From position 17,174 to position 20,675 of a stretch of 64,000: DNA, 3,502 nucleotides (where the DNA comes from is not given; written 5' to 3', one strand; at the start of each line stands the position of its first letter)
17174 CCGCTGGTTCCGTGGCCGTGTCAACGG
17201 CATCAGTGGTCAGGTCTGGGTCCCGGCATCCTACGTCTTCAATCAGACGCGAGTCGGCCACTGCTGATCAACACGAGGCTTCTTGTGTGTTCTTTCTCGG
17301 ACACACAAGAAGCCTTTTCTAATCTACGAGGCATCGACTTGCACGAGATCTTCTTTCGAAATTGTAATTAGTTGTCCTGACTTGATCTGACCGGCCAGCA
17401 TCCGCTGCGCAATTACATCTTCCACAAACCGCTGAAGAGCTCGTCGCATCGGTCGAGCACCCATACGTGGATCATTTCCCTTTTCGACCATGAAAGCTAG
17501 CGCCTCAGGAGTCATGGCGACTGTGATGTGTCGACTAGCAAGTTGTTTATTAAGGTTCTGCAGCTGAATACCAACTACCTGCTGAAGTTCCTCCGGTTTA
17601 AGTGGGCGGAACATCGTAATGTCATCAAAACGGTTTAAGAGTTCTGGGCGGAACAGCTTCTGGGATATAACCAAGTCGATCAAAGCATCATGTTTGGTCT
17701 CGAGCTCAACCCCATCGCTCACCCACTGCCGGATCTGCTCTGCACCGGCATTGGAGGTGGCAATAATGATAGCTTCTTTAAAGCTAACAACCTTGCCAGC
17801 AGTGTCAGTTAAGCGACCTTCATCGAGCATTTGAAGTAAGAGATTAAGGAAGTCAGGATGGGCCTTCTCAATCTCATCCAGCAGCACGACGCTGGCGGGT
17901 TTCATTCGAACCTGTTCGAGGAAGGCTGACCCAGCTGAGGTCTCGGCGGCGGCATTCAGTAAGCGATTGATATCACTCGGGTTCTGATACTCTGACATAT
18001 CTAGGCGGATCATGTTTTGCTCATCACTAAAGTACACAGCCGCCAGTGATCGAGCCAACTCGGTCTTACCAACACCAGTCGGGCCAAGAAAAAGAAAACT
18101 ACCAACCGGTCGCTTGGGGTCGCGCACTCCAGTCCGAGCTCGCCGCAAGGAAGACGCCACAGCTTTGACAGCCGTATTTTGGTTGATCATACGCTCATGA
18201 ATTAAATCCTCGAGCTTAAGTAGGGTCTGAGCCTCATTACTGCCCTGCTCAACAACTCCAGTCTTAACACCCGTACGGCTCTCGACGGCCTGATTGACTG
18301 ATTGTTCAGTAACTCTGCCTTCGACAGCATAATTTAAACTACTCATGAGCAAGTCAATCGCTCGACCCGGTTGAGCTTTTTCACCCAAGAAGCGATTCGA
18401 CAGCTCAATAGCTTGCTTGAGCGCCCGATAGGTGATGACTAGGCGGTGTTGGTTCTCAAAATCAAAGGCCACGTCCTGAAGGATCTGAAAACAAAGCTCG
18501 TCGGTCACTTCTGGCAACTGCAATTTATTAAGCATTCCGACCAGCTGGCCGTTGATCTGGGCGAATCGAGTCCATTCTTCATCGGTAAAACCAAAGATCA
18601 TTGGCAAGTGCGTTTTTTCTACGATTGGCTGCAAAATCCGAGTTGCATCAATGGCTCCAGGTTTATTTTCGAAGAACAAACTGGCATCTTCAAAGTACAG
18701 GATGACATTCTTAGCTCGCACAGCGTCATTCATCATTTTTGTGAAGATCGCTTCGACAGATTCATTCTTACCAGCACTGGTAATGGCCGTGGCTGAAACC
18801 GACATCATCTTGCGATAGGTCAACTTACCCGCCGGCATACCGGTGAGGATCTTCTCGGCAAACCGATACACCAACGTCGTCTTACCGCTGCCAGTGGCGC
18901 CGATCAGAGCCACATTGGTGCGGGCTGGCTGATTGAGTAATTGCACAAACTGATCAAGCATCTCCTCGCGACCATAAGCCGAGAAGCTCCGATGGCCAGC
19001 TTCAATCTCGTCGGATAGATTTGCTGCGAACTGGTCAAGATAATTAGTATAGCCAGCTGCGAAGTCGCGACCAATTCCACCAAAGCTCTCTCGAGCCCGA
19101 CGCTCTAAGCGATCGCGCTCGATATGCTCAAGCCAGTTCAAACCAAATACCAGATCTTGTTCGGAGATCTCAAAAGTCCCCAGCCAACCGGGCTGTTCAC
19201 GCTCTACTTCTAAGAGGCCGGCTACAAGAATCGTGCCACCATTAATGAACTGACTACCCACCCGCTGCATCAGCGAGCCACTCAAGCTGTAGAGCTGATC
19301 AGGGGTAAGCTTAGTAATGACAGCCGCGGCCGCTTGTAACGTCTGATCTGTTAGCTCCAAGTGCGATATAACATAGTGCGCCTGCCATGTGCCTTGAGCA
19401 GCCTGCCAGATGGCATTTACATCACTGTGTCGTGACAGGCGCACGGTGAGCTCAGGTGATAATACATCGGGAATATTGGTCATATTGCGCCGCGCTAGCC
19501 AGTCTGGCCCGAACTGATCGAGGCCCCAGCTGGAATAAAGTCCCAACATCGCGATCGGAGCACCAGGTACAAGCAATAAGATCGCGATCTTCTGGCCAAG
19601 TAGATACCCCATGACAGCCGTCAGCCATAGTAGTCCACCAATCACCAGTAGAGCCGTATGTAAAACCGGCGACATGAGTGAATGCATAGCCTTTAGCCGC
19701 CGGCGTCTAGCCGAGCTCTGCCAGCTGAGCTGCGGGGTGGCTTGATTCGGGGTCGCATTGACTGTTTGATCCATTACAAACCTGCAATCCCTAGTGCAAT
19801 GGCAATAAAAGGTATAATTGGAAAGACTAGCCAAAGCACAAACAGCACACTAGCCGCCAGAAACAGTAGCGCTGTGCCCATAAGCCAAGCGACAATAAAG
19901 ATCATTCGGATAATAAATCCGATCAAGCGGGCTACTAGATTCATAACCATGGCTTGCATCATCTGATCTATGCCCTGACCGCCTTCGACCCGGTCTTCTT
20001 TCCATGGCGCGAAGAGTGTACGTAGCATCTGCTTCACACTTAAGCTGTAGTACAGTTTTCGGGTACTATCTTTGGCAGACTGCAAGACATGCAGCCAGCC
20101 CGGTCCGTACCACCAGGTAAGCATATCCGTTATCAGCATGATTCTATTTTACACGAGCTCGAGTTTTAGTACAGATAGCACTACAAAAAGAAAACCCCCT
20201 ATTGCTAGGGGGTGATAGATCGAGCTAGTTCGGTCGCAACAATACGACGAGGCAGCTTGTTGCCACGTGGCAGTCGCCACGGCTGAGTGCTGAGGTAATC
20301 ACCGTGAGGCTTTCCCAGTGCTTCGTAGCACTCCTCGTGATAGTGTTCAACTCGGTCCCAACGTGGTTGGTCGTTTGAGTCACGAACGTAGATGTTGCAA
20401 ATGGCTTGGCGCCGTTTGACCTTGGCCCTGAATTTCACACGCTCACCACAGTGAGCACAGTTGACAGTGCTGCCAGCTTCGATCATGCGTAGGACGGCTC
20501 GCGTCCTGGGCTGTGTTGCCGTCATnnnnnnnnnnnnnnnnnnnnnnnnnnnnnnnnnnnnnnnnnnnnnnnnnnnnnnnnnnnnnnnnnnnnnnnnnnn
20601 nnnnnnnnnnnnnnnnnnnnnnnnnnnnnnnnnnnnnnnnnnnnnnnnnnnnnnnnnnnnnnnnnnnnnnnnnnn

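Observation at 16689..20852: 4.1-kb insertion inside the str operon carrying a membrane-anchored, atypical Hsp100/Clp-like AAA+ module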

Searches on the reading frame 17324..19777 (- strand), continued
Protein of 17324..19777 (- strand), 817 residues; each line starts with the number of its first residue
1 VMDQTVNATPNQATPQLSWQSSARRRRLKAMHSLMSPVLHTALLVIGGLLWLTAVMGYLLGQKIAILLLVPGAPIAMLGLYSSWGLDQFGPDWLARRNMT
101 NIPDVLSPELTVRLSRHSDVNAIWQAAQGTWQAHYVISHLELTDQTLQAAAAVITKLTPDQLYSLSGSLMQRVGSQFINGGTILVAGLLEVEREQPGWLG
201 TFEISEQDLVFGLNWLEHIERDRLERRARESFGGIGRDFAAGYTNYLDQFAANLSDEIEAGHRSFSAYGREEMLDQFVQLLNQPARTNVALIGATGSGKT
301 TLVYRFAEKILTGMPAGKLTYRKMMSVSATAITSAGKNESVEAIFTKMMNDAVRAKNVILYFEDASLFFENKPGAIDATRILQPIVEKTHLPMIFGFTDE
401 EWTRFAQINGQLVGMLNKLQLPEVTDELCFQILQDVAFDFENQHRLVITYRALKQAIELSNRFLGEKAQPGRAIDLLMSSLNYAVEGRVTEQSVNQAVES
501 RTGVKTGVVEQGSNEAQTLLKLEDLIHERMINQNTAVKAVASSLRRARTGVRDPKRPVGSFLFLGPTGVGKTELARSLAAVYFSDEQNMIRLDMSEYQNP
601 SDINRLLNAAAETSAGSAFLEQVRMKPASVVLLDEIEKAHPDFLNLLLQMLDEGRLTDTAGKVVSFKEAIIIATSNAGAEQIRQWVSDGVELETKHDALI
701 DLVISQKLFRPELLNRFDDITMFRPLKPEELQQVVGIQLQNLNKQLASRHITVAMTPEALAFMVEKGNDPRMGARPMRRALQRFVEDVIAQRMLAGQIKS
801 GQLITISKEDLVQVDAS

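Call 46: search_protein_families(library=padloc, proteins=[window:17324-19774:-], max_evalue=0.01)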
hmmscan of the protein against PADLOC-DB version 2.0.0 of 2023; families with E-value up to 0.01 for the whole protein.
window:17324-19774:- (816 aa): 13 families
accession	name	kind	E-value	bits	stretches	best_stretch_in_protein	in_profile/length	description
PDLC03838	DolB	-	6.3e-30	102.7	2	492-680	105-283/375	-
PDLC04606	PDC-M37B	-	1.7e-26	91.3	1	458-687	78-305/390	-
PDLC04605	PDC-M37B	-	1.4e-20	71.9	1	554-698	301-444/518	-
PDLC04140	mad8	-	3.2e-09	34.7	2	561-634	31-85/314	mads_8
PDLC00915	TRIP13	-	3.9e-08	31.1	1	517-639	29-146/302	TRIP13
PDLC01994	RtcR_PspF1--CARF_AAA_HTH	-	0.00011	19.5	0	541-684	165-308/468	-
PDLC01055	HerA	-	0.00011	19.2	1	273-312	145-184/532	Type III coevolved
PDLC01993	RtcR--CARF_AAA_HTH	-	0.00023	17.7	1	560-757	207-401/523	-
PDLC04232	IetA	-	0.0004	17.9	0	499-579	60-138/330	-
PDLC00304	PtuA1|PtuA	-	0.00068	16.9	0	561-616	43-103/444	AAA ATPase domain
PDLC04135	mad3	-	0.0019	15.8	0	288-303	25-40/374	mads_3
PDLC02195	IetA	-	0.0052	14.1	0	555-579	135-159/395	-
PDLC05079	PDC-S73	-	0.0071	13.2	0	562-590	196-224/752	-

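Call 57: find_encoding_contigs(protein=P0037, flank=5000, max_places=3)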
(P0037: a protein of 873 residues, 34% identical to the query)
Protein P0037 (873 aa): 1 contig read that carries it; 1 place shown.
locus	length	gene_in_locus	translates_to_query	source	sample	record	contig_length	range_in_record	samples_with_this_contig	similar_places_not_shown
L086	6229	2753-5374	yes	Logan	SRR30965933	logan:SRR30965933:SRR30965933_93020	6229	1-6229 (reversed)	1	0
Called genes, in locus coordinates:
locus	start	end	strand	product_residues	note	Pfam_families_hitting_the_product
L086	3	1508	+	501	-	?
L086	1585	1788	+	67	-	-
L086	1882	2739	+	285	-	PF01261:AP_endonuc_2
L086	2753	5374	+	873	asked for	PF13191:AAA_16 (faint), PF05673:DUF815 (faint), PF00158:Sigma54_activat (faint), PF00004:AAA, PF17871:AAA_lid_9, PF07724:AAA_2, PF07728:AAA_5, PF10431:ClpB_D2-small, +2 more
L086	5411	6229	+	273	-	?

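Call 68: list_cluster_members(proteins=[window:17324-19774:-, window:16914-17267:+, window:20205-20525:-, window:19774-20139:-])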
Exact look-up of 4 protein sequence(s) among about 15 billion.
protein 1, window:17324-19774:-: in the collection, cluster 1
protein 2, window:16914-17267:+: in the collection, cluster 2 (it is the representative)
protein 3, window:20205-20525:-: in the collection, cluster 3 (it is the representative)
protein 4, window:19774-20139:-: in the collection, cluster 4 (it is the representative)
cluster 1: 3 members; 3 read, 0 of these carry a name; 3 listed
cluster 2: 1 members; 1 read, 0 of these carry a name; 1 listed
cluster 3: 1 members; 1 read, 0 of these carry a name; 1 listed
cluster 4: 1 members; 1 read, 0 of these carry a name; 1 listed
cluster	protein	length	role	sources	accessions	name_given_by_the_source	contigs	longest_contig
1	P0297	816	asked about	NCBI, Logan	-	-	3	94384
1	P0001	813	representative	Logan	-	-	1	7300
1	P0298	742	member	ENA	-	-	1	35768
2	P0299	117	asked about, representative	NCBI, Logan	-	-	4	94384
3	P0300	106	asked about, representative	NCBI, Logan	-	-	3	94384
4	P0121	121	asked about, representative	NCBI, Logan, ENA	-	-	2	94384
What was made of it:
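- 17324..19774 (-): 816-aa membrane-anchored double-AAA+ Clp/Hsp100-like ATPase (whole gene, including stop codon). The exact sequence is on record in NCBI (call 68).
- Checked: This exact 816-aa product is on record in NCBI assemblies (call 68).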

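Call 69: find_encoding_contigs(protein=P0002, flank=5000, max_places=2)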
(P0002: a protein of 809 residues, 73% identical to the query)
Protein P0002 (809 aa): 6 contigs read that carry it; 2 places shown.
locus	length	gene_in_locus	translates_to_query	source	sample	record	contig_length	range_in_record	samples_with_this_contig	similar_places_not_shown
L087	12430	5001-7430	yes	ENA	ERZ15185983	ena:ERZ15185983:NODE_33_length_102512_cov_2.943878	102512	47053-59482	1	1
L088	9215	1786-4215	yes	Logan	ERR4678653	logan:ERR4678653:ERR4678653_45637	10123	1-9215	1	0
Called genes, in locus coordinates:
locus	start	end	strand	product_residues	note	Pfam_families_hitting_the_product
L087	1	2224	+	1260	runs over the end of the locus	PF04997:RNA_pol_Rpb1_1, PF00623:RNA_pol_Rpb1_2, PF04983:RNA_pol_Rpb1_3, PF04998:RNA_pol_Rpb1_5, PF21668:RPOC_hybrid (faint)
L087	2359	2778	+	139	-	PF00164:Ribosom_S12_S23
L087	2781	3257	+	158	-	PF00177:Ribosomal_S7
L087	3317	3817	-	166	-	-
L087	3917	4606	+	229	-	PF00293:NUDIX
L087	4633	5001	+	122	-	-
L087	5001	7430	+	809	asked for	PF00437:T2SSE (faint), PF17871:AAA_lid_9, PF00158:Sigma54_activat (weak), PF00004:AAA, PF07724:AAA_2, PF07728:AAA_5, PF13401:AAA_22 (weak), PF10431:ClpB_D2-small, +10 more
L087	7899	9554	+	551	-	PF00005:ABC_tran, PF02463:SMC_N (weak), PF13175:AAA_15 (faint), PF13476:AAA_23 (faint), PF13555:AAA_29 (faint), PF13304:AAA_21 (weak), PF00005:ABC_tran, PF13304:AAA_21 (weak)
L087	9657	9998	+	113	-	-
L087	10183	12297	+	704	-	PF00009:GTP_EFTU, PF22042:EF-G_D2, PF03144:GTP_EFTU_D2, PF14492:EFG_III, PF16658:RF3_C (weak), PF03764:EFG_IV, PF00679:EFG_C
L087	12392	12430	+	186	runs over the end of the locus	-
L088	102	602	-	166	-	-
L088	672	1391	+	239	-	PF00293:NUDIX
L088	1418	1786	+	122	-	-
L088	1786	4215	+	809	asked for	PF00437:T2SSE (faint), PF17871:AAA_lid_9, PF00158:Sigma54_activat (weak), PF00004:AAA, PF07724:AAA_2, PF07728:AAA_5, PF13401:AAA_22 (weak), PF10431:ClpB_D2-small, +10 more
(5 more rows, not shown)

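Call 70: find_encoding_contigs(protein=P0001, flank=5000, max_places=2)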
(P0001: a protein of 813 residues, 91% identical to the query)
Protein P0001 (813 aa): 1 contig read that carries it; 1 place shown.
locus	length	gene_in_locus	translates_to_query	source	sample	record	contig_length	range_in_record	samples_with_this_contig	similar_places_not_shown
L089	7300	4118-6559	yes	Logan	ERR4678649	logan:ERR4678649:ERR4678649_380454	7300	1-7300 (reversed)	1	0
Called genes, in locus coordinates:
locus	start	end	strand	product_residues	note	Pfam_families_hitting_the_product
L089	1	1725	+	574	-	?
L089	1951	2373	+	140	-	PF00164:Ribosom_S12_S23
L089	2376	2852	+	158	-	PF00177:Ribosomal_S7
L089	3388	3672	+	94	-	-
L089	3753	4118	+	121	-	-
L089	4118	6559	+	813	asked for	PF13191:AAA_16 (weak), PF17871:AAA_lid_9, PF00158:Sigma54_activat (weak), PF00004:AAA, PF07724:AAA_2, PF07728:AAA_5, PF13401:AAA_22 (weak), PF10431:ClpB_D2-small, +10 more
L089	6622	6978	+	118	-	-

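Call 77: find_related_loci(query=A1, collection=viral_contigs, flank=3000)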
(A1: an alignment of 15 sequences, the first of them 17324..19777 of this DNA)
Query A1 (817 aa) in viral_contigs; peptide patterns used: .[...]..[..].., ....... (x = any residue, [..] = any of these).
244 stretches matched a pattern; 145 encode a relative of the query (tblastn E <= 1e-3); the best 80 are kept; 80 distinct loci.
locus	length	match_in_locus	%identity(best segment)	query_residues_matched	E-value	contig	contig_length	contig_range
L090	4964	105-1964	33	269-810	6e-95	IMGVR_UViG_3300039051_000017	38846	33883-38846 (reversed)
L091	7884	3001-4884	31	244-798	1e-87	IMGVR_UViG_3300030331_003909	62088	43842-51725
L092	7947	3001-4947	30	230-804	1e-85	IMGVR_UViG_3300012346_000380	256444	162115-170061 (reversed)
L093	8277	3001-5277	39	43-811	1e-150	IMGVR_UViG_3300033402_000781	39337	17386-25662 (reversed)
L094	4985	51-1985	31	240-806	9e-84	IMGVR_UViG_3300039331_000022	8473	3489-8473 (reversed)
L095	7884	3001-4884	31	244-798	4e-82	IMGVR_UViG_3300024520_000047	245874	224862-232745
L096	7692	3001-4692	32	247-810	2e-81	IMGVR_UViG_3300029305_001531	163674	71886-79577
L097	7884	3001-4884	29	244-798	1e-80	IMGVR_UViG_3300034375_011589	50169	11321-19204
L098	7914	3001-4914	29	243-802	1e-80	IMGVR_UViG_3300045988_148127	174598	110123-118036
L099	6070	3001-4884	29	244-798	7e-80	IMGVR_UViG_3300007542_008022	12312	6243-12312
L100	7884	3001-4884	31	244-798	1e-79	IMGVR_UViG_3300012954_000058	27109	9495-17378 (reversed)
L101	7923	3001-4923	30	240-807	2e-79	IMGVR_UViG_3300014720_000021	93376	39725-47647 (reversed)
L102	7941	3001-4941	31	244-815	2e-78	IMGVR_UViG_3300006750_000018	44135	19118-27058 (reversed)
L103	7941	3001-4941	31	244-815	2e-78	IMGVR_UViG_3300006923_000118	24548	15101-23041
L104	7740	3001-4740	29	248-807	5e-78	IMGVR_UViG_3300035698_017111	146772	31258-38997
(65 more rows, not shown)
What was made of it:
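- Tried and rejected: The viral-contig scan found one true member among 145 Clp-like hits (call 77).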

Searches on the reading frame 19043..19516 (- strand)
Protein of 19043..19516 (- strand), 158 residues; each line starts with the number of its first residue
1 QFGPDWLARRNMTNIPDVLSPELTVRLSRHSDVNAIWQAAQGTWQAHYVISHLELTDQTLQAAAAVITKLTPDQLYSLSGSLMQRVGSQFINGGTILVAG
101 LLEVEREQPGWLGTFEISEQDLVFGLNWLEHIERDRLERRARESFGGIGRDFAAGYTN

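Call 49: predict_structure(alignment_id=A3)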
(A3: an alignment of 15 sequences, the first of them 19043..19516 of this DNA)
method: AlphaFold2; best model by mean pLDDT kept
length: 158 residues; sequences in the alignment: 15
mean_pLDDT: 85.0   pTM: 0.78
mean pLDDT of the five models: 85.0, 83.5, 82.1, 81.4, 81.3
residues with pLDDT >= 90: 95; 70-90: 30; 50-70: 28; < 50: 5
segments of 3 or more residues with pLDDT < 50: 1-3
pLDDT, mean of each block of 10 residues (from residue 1): 54 75 82 90 95 96 95 92 92 97 97 96 96 82 61 55
secondary structure, 60 per line:
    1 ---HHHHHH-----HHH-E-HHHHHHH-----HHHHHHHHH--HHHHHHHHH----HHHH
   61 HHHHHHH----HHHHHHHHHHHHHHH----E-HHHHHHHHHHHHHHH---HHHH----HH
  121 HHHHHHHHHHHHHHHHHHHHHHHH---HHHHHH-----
elements in order: H4-9 H21-27 H33-41 H44-52 H57-67 H72-86 H93-107 H111-114 H119-144 H148-153
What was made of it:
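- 19085..19507 (-): Divergent Clp_N-like helical N-domain (residues about 90-230), followed by the conserved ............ linker. The domain model has pLDDT 85 (call 49).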

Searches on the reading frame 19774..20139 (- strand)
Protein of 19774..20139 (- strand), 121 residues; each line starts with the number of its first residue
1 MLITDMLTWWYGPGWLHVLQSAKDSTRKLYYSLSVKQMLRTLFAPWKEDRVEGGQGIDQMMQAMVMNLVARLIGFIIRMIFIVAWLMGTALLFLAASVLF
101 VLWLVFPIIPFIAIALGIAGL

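Call 3: search_protein_families(library=pfam, proteins=[window:19774-20139:-], max_evalue=0.1)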
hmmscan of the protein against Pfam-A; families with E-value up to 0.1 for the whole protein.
window:19774-20139:- (121 aa): 0 families

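Call 4: search_protein_families(library=ncbifam, proteins=[window:19774-20139:-], max_evalue=0.1)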
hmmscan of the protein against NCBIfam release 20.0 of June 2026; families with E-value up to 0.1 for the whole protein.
window:19774-20139:- (121 aa): 1 family
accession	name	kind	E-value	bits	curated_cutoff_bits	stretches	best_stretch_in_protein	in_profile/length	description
NF005254.0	PRK06762.2-1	equivalog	0.013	15.3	198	1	8-39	80-111/165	hypothetical protein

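Call 19: find_homologous_proteins(query=window:19774-20139:-, max_evalue=0.01)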
Query window:19774-20139:- (121 aa): 25 proteins with E <= 0.01 among 33 candidates.
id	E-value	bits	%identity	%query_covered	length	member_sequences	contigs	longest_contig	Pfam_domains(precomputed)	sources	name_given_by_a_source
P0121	4.1e-71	255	100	100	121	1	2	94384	-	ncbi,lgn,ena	-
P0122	5.6e-61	222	84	100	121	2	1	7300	-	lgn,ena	-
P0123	8.9e-47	176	68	99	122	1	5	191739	-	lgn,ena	-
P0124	1.8e-39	153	59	99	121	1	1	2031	-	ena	-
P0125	5.5e-33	132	51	98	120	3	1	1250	-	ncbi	-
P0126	6.4e-32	129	53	98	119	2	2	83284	-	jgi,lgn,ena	-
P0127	5.8e-31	125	52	90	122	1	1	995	-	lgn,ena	-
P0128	1.1e-29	121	50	100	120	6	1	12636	-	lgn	-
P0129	1.3e-29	121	50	100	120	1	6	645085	-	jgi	jgi:hypothetical protein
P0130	1.1e-28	118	49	100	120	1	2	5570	-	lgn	-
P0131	2.0e-28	117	50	91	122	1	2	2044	-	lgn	-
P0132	4.0e-28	116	48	99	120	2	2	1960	-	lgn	-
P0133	7.2e-28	115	51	100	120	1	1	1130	-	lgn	-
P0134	3.5e-26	110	52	100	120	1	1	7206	-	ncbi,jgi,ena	ncbi:MAG: hypothetical protein WCI47_03560 [bacterium]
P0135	6.7e-24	103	64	69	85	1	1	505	-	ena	-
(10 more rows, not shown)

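Call 29: search_protein_representatives(alignment_id=A2)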
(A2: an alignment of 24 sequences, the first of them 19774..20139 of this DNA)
Query: 24 sequences, 120 profile positions. Proteins with E-value up to 0.001 (for the whole library): 1374; up to 1e-10: 829; up to 1e-30: 12. The best 150 are listed.
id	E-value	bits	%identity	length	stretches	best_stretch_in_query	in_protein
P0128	6.3e-46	171.6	-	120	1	1-119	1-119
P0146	2.4e-34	134.2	-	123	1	1-119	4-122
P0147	4.4e-33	130.1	-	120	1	1-119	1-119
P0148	2.4e-32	127.8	-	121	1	1-119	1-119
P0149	3.8e-32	127.1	-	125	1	1-118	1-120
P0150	5.7e-32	126.6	-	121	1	1-119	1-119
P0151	6.1e-32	126.5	-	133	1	1-119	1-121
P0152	1.3e-31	125.4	-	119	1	2-117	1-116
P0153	4.5e-31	123.7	-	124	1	1-118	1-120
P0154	4.9e-31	123.5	-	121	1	1-117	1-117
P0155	6.6e-31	123.1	-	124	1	3-116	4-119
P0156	1.0e-30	122.5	-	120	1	1-119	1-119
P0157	1.1e-30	122.4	-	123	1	1-118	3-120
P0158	1.2e-30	122.3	-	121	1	1-118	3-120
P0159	1.5e-30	122.0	-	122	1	1-118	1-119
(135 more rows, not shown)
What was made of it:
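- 19774..20139 (-): 121-aa partner: cytoplasmic N-terminal part of about 70 residues (WWYG.GW, TLF.P motifs) plus a C-terminal hydrophobic hairpin; its stop overlaps the ATPase start. A family profile finds 1374 cluster representatives, nearly all 115-135 aa (call 29).
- The partner family has 1374 cluster representatives of uniform length (call 29).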

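Call 46: search_protein_families(library=padloc, proteins=[window:19774-20139:-], max_evalue=0.01)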
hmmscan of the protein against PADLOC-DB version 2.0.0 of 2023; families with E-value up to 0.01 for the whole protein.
window:19774-20139:- (121 aa): 0 families

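Call 65: search_protein_families(library=phrogs, proteins=[window:19774-20139:-], max_evalue=0.1)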
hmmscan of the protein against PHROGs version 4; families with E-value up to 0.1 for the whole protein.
window:19774-20139:- (121 aa): 0 families

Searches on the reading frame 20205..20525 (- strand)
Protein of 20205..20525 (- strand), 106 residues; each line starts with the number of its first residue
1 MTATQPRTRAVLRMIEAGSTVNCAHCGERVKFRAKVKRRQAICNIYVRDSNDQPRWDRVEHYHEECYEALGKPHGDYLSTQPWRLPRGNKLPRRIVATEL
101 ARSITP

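Call 3: search_protein_families(library=pfam, proteins=[window:20205-20525:-], max_evalue=0.1)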
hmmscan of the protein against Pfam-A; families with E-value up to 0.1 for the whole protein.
window:20205-20525:- (106 aa): 0 families

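Call 4: search_protein_families(library=ncbifam, proteins=[window:20205-20525:-], max_evalue=0.1)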
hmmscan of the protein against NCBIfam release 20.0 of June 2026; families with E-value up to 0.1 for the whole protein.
window:20205-20525:- (106 aa): 1 family
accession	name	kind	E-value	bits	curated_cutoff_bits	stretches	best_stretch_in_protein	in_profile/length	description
NF004633.0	PRK05978.1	subfamily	0.044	13.1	187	1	5-44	19-57/149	hypothetical protein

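Call 46: search_protein_families(library=padloc, proteins=[window:20205-20525:-], max_evalue=0.01)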
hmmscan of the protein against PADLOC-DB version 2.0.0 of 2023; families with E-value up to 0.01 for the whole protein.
window:20205-20525:- (106 aa): 0 families

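Call 65: search_protein_families(library=phrogs, proteins=[window:20205-20525:-], max_evalue=0.1)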
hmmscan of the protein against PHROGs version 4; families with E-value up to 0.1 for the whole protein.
window:20205-20525:- (106 aa): 3 families
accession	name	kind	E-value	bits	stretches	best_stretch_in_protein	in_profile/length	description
phrog_8470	-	unknown function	0.042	13.7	1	13-44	102-133/567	-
phrog_5309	-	connector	0.052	15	1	37-79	51-93/112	head-tail adaptor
phrog_4615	-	unknown function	0.07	14.3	1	20-47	24-51/61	-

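Call 67: search_solved_structures(query=window:20205-20525:-, max_evalue=1)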
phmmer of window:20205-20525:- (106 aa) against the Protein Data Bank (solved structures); distinct sequences matched with E-value up to 1: 0.
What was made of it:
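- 20205..20525 (-): 106-aa basic Cys/His protein (probably zinc-binding); a neighbour in this clade, not an obligate part of the module. No family or PDB hit (calls 3, 4, 65, 67).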
